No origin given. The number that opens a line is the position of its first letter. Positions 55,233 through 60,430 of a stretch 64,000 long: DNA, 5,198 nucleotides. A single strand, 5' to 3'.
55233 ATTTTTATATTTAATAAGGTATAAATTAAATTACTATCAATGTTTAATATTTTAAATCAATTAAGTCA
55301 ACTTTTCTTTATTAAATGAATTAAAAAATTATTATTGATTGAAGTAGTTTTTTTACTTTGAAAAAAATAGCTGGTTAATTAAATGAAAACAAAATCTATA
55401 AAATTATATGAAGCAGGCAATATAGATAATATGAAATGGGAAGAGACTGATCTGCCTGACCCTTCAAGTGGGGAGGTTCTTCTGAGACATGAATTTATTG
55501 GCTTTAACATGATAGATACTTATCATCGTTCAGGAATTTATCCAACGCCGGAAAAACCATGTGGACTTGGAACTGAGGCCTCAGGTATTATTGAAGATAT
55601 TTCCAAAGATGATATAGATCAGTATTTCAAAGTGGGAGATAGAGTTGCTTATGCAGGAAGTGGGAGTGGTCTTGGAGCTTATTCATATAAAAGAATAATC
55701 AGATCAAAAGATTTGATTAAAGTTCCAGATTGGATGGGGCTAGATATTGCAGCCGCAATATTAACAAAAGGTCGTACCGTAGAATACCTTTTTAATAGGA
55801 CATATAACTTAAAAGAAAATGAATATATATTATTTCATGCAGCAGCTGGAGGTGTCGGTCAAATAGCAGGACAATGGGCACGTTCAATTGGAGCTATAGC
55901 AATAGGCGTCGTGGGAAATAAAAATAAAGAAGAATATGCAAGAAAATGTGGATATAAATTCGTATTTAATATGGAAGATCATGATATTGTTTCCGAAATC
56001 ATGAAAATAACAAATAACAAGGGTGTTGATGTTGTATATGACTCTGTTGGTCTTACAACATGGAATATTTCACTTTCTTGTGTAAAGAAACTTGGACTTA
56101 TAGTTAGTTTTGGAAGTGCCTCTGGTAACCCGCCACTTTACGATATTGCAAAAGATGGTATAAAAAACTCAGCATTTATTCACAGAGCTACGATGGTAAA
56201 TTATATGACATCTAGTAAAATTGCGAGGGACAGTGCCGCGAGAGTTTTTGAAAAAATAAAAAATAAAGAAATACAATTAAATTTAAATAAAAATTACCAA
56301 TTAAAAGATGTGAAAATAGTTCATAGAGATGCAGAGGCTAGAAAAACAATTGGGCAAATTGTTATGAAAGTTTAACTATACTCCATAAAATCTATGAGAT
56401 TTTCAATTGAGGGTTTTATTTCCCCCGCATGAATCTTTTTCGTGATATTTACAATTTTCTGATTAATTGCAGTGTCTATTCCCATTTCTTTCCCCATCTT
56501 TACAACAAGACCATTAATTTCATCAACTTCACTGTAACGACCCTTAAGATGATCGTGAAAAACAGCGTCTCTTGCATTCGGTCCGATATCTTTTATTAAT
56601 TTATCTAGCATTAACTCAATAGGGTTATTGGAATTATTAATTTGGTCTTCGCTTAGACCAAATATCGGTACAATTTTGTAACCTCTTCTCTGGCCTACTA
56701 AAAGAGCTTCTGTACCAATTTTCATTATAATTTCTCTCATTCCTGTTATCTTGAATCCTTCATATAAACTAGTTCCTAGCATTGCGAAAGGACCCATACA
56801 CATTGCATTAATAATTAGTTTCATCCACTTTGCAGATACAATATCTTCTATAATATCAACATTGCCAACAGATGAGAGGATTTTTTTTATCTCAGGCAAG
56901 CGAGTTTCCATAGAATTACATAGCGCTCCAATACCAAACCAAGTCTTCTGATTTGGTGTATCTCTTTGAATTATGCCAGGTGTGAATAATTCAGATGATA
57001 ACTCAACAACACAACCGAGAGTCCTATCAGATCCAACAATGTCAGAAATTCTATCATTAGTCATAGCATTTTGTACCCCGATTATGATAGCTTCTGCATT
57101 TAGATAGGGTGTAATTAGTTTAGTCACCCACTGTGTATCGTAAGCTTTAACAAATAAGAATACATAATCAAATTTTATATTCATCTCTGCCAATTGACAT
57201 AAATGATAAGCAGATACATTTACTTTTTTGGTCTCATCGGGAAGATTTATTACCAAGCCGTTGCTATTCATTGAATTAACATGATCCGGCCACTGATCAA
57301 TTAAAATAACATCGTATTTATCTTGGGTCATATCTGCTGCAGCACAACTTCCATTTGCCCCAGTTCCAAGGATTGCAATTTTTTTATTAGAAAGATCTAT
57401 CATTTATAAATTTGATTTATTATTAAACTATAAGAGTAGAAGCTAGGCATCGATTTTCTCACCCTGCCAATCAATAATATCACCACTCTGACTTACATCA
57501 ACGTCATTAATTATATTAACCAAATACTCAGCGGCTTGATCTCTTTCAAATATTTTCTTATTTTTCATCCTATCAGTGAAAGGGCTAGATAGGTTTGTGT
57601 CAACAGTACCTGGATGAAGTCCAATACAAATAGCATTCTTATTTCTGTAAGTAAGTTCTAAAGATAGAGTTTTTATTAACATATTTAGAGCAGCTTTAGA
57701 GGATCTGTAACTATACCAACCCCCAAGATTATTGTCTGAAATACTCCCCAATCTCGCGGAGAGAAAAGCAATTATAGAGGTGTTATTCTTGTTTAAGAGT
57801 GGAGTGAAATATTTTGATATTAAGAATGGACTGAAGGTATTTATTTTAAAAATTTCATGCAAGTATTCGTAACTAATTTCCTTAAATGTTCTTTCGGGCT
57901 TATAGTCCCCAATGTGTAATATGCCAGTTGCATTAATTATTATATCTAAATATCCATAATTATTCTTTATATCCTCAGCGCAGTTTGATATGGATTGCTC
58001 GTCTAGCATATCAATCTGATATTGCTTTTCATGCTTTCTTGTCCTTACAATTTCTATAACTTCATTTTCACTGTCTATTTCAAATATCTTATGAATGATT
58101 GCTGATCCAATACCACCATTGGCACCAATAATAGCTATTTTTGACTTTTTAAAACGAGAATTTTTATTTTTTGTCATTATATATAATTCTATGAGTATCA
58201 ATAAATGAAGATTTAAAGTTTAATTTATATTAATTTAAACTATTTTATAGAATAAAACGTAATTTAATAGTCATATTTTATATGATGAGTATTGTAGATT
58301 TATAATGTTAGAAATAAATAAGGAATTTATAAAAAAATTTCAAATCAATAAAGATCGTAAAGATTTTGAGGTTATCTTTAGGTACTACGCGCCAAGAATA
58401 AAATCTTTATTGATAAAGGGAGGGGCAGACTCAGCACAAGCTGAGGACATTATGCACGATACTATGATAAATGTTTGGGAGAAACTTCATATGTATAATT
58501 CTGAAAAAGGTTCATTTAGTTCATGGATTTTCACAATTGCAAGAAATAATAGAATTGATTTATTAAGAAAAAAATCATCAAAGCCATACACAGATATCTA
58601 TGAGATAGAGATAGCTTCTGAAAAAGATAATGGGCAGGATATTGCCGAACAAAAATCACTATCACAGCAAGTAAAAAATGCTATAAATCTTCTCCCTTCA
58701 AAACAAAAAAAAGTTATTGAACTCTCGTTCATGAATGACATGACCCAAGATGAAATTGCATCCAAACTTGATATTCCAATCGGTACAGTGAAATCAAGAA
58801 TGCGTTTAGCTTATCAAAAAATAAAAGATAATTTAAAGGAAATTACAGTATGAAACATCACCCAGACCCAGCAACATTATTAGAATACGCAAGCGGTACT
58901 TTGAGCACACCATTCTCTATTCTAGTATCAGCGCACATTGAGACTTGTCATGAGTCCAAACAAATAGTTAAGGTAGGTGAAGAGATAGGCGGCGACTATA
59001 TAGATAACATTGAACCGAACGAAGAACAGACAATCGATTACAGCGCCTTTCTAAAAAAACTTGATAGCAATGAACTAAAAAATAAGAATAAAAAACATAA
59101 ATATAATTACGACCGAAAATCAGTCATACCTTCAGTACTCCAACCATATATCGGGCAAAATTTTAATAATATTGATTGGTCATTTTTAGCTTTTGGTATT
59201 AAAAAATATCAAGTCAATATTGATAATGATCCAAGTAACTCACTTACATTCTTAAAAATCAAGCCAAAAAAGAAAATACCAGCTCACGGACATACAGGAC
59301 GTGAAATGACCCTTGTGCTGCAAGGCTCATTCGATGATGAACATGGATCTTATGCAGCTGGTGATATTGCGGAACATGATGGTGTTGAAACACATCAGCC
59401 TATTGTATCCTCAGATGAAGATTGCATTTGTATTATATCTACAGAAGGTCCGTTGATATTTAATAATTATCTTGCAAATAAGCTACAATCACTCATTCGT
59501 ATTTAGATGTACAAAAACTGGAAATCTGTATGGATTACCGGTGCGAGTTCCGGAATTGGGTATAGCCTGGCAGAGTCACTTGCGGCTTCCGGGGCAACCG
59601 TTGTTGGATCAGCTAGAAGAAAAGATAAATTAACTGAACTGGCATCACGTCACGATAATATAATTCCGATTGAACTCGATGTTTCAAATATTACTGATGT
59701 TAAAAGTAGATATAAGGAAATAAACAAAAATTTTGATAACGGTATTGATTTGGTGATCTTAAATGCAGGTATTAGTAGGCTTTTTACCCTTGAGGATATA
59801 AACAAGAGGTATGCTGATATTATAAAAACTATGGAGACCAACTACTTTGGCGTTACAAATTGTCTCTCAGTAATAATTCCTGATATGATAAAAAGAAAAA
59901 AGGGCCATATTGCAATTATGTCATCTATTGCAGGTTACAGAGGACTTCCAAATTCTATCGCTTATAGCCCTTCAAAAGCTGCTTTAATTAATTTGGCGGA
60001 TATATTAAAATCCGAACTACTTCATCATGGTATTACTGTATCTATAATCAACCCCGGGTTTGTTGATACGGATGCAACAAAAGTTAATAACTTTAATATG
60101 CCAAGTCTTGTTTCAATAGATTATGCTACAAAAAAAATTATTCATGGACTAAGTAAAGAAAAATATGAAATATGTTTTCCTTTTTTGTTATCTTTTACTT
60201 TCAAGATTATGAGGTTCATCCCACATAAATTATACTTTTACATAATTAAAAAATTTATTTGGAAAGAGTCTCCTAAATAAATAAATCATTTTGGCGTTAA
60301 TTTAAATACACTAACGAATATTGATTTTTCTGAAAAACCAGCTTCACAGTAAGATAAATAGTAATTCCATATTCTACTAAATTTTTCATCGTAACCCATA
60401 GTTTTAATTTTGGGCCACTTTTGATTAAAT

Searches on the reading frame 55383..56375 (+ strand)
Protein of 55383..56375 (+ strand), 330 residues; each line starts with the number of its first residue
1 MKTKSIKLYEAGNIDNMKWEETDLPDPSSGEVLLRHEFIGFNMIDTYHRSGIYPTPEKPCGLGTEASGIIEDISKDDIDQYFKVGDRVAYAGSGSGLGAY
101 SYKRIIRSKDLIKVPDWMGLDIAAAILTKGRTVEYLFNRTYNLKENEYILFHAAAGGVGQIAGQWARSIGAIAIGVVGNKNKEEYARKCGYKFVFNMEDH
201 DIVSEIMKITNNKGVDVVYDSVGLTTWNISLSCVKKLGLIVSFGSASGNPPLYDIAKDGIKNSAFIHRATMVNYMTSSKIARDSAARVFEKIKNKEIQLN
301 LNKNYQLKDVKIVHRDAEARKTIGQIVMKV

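Call 13: search_protein_families(library=pfam, proteins=[window:55383-56375:+], max_evalue=0.00001)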
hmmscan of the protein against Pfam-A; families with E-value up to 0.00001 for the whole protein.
window:55383-56375:+ (330 aa): 3 families
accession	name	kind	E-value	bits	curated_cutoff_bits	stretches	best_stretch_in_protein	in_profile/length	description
PF00107.32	ADH_zinc_N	-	4.9e-22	78.7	31.8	1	157-259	1-103/129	Zinc-binding dehydrogenase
PF13602.12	ADH_zinc_N_2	-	1.7e-11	45.6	27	1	192-327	4-133/134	Zinc-binding dehydrogenase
PF08240.17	ADH_N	-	6.4e-10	39.7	23.5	1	29-116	2-104/104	Alcohol dehydrogenase GroES-like domain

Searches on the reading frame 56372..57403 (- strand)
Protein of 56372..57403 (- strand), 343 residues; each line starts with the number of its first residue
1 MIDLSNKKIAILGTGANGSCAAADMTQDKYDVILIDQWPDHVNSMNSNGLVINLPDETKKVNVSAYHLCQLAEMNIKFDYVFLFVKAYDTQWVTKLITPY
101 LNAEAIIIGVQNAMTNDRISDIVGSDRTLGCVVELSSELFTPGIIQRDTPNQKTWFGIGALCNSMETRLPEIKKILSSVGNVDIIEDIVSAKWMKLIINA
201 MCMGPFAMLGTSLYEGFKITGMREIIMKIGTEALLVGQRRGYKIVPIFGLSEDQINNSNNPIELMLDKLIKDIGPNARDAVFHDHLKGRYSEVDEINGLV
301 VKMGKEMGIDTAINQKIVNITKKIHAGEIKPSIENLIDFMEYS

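Call 13: search_protein_families(library=pfam, proteins=[window:56372-57403:-], max_evalue=0.00001)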
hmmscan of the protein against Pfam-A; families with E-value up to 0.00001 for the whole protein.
window:56372-57403:- (343 aa): 2 families
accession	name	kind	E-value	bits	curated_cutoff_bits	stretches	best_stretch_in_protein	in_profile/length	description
PF02558.23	ApbA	-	6.2e-26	91.3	22.2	1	9-157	1-146/150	Ketopantoate reductase PanE/ApbA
PF08546.17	ApbA_C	-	1.9e-15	57.8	22.7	1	187-324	1-124/125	Ketopantoate reductase PanE/ApbA C terminal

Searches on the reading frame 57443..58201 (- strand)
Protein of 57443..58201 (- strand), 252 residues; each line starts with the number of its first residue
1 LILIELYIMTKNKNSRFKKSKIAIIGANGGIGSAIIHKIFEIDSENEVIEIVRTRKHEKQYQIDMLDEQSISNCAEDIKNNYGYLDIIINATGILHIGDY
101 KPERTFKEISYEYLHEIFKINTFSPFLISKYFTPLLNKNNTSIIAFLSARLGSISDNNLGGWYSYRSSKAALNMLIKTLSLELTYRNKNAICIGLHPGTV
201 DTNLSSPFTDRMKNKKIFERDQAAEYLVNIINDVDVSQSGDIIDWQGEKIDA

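Call 13: search_protein_families(library=pfam, proteins=[window:57443-58201:-], max_evalue=0.00001)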
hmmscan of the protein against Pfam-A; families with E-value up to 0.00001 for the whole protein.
window:57443-58201:- (252 aa): 3 families
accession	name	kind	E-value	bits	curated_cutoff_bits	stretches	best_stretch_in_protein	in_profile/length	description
PF00106.31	adh_short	-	6.6e-23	81.6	26.6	1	22-209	3-191/195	short chain dehydrogenase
PF13561.12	adh_short_C2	-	4.3e-19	69.5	27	1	44-223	32-199/236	Enoyl-(Acyl carrier protein) reductase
PF23441.1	SDR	-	5.7e-09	36.2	27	1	76-225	78-220/258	SDR-like rossmann domain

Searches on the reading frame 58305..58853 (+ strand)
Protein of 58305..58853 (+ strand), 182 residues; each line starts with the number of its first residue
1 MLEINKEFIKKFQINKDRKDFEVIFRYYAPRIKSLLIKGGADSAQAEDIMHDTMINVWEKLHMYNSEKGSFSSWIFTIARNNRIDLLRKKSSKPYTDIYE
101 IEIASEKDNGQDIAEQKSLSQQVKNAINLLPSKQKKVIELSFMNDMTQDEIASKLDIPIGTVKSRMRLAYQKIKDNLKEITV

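Call 14: search_protein_families(library=pfam, proteins=[window:58305-58853:+], max_evalue=0.001)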
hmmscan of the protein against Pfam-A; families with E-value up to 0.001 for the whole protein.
window:58305-58853:+ (182 aa): 4 families
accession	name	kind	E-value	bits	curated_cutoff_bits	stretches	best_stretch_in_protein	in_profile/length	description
PF04542.20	Sigma70_r2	-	8.7e-17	61.1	24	1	25-91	2-69/71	Sigma-70 region 2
PF08281.18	Sigma70_r4_2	-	7.7e-15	54.7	25.7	1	121-173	2-54/54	Sigma-70, region 4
PF04545.22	Sigma70_r4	-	2.4e-12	46.6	24.1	1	126-174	1-49/50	Sigma-70, region 4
PF07638.17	Sigma70_ECF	-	5.6e-07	30.1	21.1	1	64-178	68-184/185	ECF sigma factor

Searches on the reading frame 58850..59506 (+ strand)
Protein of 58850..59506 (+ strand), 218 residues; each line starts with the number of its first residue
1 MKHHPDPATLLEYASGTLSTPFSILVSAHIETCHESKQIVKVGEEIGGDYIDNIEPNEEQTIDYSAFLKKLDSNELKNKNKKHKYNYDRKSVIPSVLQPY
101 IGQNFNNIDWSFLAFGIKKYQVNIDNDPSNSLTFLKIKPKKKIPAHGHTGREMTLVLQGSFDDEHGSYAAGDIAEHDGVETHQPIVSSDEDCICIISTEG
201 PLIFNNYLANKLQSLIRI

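Call 14: search_protein_families(library=pfam, proteins=[window:58850-59506:+], max_evalue=0.001)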
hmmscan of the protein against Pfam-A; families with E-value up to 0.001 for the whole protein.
window:58850-59506:+ (218 aa): 1 family
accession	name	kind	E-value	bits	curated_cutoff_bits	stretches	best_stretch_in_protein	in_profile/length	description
PF12973.13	Cupin_7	-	9.6e-15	54.7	27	1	104-198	7-101/105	ChrR Cupin-like domain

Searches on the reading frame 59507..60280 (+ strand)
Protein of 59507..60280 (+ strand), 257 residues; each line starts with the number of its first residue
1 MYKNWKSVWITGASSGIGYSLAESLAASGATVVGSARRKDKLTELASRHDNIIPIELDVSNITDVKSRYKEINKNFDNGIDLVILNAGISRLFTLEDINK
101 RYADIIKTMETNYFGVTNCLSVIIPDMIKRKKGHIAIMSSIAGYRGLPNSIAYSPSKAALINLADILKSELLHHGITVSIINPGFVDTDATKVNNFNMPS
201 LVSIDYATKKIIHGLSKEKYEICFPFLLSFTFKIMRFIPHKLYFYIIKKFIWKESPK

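Call 14: search_protein_families(library=pfam, proteins=[window:59507-60280:+], max_evalue=0.001)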
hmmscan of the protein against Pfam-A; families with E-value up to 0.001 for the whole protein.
window:59507-60280:+ (257 aa): 5 families
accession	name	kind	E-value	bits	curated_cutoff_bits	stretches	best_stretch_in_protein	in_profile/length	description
PF00106.31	adh_short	-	3.1e-45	154.5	26.6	1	6-193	1-189/195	short chain dehydrogenase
PF13561.12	adh_short_C2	-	1.3e-31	110.4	27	1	12-193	1-183/236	Enoyl-(Acyl carrier protein) reductase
PF08659.16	KR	-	7e-11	42.8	22.6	1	8-170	3-166/180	KR domain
PF13460.12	NAD_binding_10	-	3.1e-06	27.6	27.2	1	12-111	1-87/184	NAD(P)H-binding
PF01370.27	Epimerase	-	0.00082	19.3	20.9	0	9-91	2-76/240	NAD dependent epimerase/dehydratase family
